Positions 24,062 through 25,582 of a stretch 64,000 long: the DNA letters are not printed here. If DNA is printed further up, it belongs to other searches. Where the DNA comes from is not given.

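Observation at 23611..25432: Candidate RiPP-like cluster: YerC/TrpR-like regulator, palindromic operator, short peptide ORF, radical SAM/SPASM enzyme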

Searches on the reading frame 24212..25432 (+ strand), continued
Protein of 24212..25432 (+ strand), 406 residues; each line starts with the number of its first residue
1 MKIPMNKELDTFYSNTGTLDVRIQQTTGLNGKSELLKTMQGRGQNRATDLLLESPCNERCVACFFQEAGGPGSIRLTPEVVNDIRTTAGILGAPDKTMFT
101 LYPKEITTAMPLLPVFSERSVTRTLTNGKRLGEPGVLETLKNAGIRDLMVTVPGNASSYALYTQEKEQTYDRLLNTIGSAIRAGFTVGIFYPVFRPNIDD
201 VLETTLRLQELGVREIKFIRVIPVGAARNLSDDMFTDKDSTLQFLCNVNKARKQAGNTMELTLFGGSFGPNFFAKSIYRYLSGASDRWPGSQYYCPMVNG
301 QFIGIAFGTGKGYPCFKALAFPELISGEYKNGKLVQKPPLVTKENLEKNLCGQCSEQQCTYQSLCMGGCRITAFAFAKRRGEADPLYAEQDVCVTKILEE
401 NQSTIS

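Call 27: search_protein_families(library=pfam, proteins=[L015:3279-4886:+, L023:4832-5812:+, L009:406-1257:+, L009:2174-2977:+, L030:4512-5984:+, L028:6407-7426:+, L026:7270-7821:+, L026:7805-8533:+, L016:2172-2966:+, L017:7234-8400:+], max_evalue=0.001)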
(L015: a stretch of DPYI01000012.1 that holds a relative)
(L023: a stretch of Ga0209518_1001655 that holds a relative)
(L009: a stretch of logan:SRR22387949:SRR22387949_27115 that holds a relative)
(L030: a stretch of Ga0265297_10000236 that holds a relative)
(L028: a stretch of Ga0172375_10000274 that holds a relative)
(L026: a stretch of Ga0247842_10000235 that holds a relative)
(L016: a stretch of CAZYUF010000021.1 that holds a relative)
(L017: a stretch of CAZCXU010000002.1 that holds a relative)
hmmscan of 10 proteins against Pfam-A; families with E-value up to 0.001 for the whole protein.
L015:3279-4886:+ (535 aa): 4 families
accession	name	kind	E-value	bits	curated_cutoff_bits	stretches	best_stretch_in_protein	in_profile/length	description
PF00702.32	Hydrolase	-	3.9e-11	44.1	26.4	1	339-518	3-191/191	haloacid dehalogenase-like hydrolase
PF13419.12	HAD_2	-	1.5e-10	41.9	23.8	1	340-523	1-177/178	Haloacid dehalogenase-like hydrolase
PF00156.33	Pribosyltran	-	9.2e-05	22.2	26.3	1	146-184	80-117/158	Phosphoribosyl transferase domain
PF24390.1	PRTase-CE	-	0.00032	21.1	27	1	75-204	46-158/253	PRTase-CE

L023:4832-5812:+ (326 aa): 1 family
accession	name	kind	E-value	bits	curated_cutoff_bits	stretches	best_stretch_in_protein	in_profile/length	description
PF01156.24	IU_nuc_hydro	-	4e-47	161.7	34.2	1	22-312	1-296/297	Inosine-uridine preferring nucleoside hydrolase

L009:406-1257:+ (283 aa): 1 family
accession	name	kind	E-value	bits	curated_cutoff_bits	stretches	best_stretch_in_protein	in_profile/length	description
PF00156.33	Pribosyltran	-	0.00032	20.5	26.3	1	106-194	32-114/158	Phosphoribosyl transferase domain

L009:2174-2977:+ (267 aa): 1 family
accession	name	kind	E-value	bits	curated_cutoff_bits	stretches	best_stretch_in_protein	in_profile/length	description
PF01048.26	PNP_UDP_1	-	2.1e-32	112.9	25.1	1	18-214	3-198/233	Phosphorylase superfamily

L030:4512-5984:+ (490 aa): 3 families
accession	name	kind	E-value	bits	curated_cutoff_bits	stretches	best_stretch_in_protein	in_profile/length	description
PF00155.27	Aminotran_1_2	-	4e-36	125.4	19.7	1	72-376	23-321/361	Aminotransferase class I and II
PF00266.25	Aminotran_5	-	3e-07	30.2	21.5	1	100-231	41-175/371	Aminotransferase class-V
PF01053.26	Cys_Met_Meta_PP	-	0.00069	18.7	27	0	155-235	100-177/381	Cys/Met metabolism PLP-dependent enzyme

L028:6407-7426:+ (339 aa): 1 family
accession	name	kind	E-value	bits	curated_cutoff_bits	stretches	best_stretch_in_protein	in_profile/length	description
PF00155.27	Aminotran_1_2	-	8.3e-39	134.2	19.7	1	16-325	4-360/361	Aminotransferase class I and II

L026:7270-7821:+ (183 aa): 1 family
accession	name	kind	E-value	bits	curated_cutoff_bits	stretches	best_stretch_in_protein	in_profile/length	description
PF18306.6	LDcluster4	-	2.8e-31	108.6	26.3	1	6-167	1-150/151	SLOG cluster4 family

L026:7805-8533:+ (242 aa): 1 family
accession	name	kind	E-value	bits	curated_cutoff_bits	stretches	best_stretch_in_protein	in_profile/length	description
PF00294.29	PfkB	-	2.7e-09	37.2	25.8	1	143-224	201-282/302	pfkB family carbohydrate kinase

L016:2172-2966:+ (264 aa): 0 families

L017:7234-8400:+ (388 aa): 2 families
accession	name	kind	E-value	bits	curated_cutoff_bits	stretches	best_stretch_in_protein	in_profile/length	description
PF00152.25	tRNA-synt_2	-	4.6e-25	88.8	25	1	104-382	17-302/308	tRNA synthetases class II (D, K and N)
PF01336.31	tRNA_anti-codon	-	2.9e-07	30.8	27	1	24-92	3-75/75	OB-fold nucleic acid binding domain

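Call 28: predict_structure(alignment_id=A2)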
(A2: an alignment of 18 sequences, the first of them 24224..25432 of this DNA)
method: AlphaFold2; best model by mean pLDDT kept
length: 402 residues; sequences in the alignment: 18
mean_pLDDT: 82.1   pTM: 0.83
mean pLDDT of the five models: 82.1, 77.5, 73.3, 68.5, 54.5
residues with pLDDT >= 90: 127; 70-90: 209; 50-70: 61; < 50: 5
segments of 3 or more residues with pLDDT < 50: 400-402
pLDDT, mean of each block of 10 residues (from residue 1): 60 73 87 80 82 57 57 90 92 85 84 90 86 93 93 90 92 95 93 95 95 87 84 89 90 83 56 78 67 79 87 80 90 86 83 75 69 89 80 67 39
secondary structure, 60 per line:
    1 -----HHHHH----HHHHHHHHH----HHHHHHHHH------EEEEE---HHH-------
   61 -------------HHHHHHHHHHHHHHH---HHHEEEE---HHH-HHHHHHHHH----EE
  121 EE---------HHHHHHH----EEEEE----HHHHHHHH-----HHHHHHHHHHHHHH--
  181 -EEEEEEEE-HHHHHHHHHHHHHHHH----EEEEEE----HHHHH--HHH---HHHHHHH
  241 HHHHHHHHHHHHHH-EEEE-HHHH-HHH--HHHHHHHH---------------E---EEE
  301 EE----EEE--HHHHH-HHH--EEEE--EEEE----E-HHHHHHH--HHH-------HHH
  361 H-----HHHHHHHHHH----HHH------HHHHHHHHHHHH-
elements in order: H6-10 H15-23 H28-36 E43-47 H74-88 E95-98 H106-114 E119-122 H132-138 E143-147 H152-159 H165-178 E182-189 H191-206 E211-216 H221-225 H234-254 E256-259 H261-264 H271-278 E298-302 E307-309 H312-316 E323-326 E329-332 H339-345 H358-361 H367-376 H390-401
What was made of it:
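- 24224..25432 (+): radical-SAM/SPASM enzyme, 402 aa (maximal ORF from 24212, 406 aa). CxxxCxxC at 24377-24400; seven conserved C-terminal Cys between 25094 and 25390. The AF2 model has pLDDT 82 and pTM 0.83 (call 28).
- On RiPP cluster with rSAM/SPASM maturase: The model shows three short helices and no beta-strands before residue 43 (call 28).
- Checked: The N-terminal extension is about 40 residues of three short helices (call 28).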

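Call 30: search_solved_structures(query=A2, max_evalue=1)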
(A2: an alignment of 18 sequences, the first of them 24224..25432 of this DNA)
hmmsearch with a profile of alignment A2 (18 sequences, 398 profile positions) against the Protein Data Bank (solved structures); distinct sequences matched with E-value up to 1: 49.
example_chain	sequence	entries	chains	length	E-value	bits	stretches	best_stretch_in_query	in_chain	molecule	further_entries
2fb2_A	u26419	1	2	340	1.1e-07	34.2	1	32-242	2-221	Molybdenum cofactor biosynthesis protein A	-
1tv7_A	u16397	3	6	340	1.3e-07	34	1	32-242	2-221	Molybdenum cofactor biosynthesis protein A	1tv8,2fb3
7tol_A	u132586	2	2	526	1e-05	27.8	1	37-228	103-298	glycerol dibiphytanyl glycerol tetraether - macrocyclic archaeol synthase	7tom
7vob_C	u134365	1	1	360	0.00017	23.7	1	42-213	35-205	Cytosylglucuronate decarboxylase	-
7voc_C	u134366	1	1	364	0.00017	23.7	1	42-213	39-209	Cytosylglucuronate decarboxylase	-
6efn_A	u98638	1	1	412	0.00028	23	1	46-257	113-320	Sporulation killing factor maturation protein SkfB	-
8vpo_A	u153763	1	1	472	0.00031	22.8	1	31-213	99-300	Radical SAM core domain-containing protein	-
5wgg_A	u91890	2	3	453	0.00055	22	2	29-178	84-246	Radical SAM domain protein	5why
4m7t_A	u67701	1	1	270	0.028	16.4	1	43-154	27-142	BtrN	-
4m7s_A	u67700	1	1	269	0.034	16.1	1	44-154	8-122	BtrN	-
6c8v_A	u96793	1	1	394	0.13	14.3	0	132-259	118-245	Coenzyme PQQ synthesis protein E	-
8ai6_A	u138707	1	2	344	0.19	13.7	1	40-85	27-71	Putative peptide biosynthesis protein YydG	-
8ai1_A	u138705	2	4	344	0.19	13.7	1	40-85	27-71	Putative peptide biosynthesis protein YydG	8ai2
8ai3_A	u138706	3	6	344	0.19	13.7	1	40-85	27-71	Putative peptide biosynthesis protein YydG | Radical SAM core domain-containing protein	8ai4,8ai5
4wcx_A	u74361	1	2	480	0.32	12.9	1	46-101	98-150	Biotin and thiamin synthesis associated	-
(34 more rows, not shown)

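Call 54: search_protein_families(library=ncbifam, proteins=[L017:7234-8400:+, L016:2172-2966:+, L001:5355-6386:+, L001:6437-6943:+, L001:7012-7215:+], max_evalue=0.001)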
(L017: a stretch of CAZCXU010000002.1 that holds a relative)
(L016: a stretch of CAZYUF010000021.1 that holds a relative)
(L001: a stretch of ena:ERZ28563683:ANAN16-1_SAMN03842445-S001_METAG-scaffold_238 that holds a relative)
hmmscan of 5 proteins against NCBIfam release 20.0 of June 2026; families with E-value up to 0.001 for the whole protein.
L017:7234-8400:+ (388 aa): 11 families
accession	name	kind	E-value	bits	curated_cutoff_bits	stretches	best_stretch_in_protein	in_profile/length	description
NF001756.1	PRK00484.1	subfamily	1.7e-38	132.5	468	3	104-262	164-323/488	lysine--tRNA ligase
TIGR00499.1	lysS_bact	equivalog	2.6e-36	125.3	427.6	2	20-253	54-317/496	lysine--tRNA ligase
NF002821.0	PRK02983.1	equivalog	1.2e-27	96.3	742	2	104-224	773-894/1102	bifunctional lysylphosphatidylglycerol synthetase/lysine--tRNA ligase LysX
TIGR00462.1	genX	equivalog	1.8e-22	80.1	286.9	2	110-247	2-144/304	EF-P lysine aminoacylase EpmA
NF006828.0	PRK09350.1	equivalog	2.9e-22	79.4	264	1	107-382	14-318/325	elongation factor P--(R)-beta-lysine ligase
NF009101.0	PRK12445.1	subfamily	4.6e-17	61.7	1026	1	105-229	180-305/505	lysine--tRNA ligase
NF001750.0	PRK00476.1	equivalog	4.9e-08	31.7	443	1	330-382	502-555/590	aspartate--tRNA ligase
TIGR00459.1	aspS_bact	equivalog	5.4e-08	31.6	373.85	1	320-382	491-552/586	aspartate--tRNA ligase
NF003483.0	PRK05159.1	equivalog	5.4e-05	22.2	353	0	346-382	391-427/438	aspartate--tRNA(Asn) ligase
TIGR00457.1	asnS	equivalog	0.00013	20.9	342.6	0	270-383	338-445/455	asparagine--tRNA ligase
TIGR00458.1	aspS_nondisc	equivalog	0.00024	20.2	368.4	0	332-381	367-416/428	aspartate--tRNA(Asn) ligase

L016:2172-2966:+ (264 aa): 0 families

L001:5355-6386:+ (343 aa): 10 families
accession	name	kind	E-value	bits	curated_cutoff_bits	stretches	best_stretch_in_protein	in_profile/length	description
TIGR04251.1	SCM_rSAM_ScmF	equivalog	4.3e-08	32.9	400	1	213-322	235-339/353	SynChlorMet cassette radical SAM/SPASM protein ScmF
NF033640.1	N_Twi_rSAM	subfamily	1.8e-06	27.3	170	0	234-295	12-70/398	twitch domain-containing radical SAM protein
TIGR04303.1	GeoRSP_rSAM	equivalog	5.2e-06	26.2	400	0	260-322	265-324/325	GeoRSP system radical SAM/SPASM protein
TIGR04085.1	rSAM_more_4Fe4S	domain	3.8e-05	24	27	1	233-317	6-87/93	SPASM domain-containing protein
NF038283.1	viperin_w_prok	equivalog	6e-05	22.4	180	1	6-62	41-98/281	viperin family antiviral radical SAM protein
TIGR04545.1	rSAM_ahbD_hemeb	equivalog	7.6e-05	22.3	500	0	260-324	276-337/339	heme b synthase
NF045574.1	sacti_mat_StsB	exception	0.00029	19.8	625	0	20-73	142-194/466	StsB family radical SAM/SPASM domain sactipeptide maturase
TIGR03962.1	mycofact_rSAM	equivalog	0.00045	19.5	265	0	284-326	293-335/339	mycofactocin radical SAM maturase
NF047865.1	rSAM_PapB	equivalog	0.00071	18.9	340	0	3-39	35-74/330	PapB family radical SAM/SPASM ranthipeptide maturase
TIGR04167.1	rSAM_SeCys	equivalog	0.00089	18.6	300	0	1-67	37-103/303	arsenosugar biosynthesis radical SAM (seleno)protein ArsS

L001:6437-6943:+ (168 aa): 0 families

L001:7012-7215:+ (67 aa): 0 families
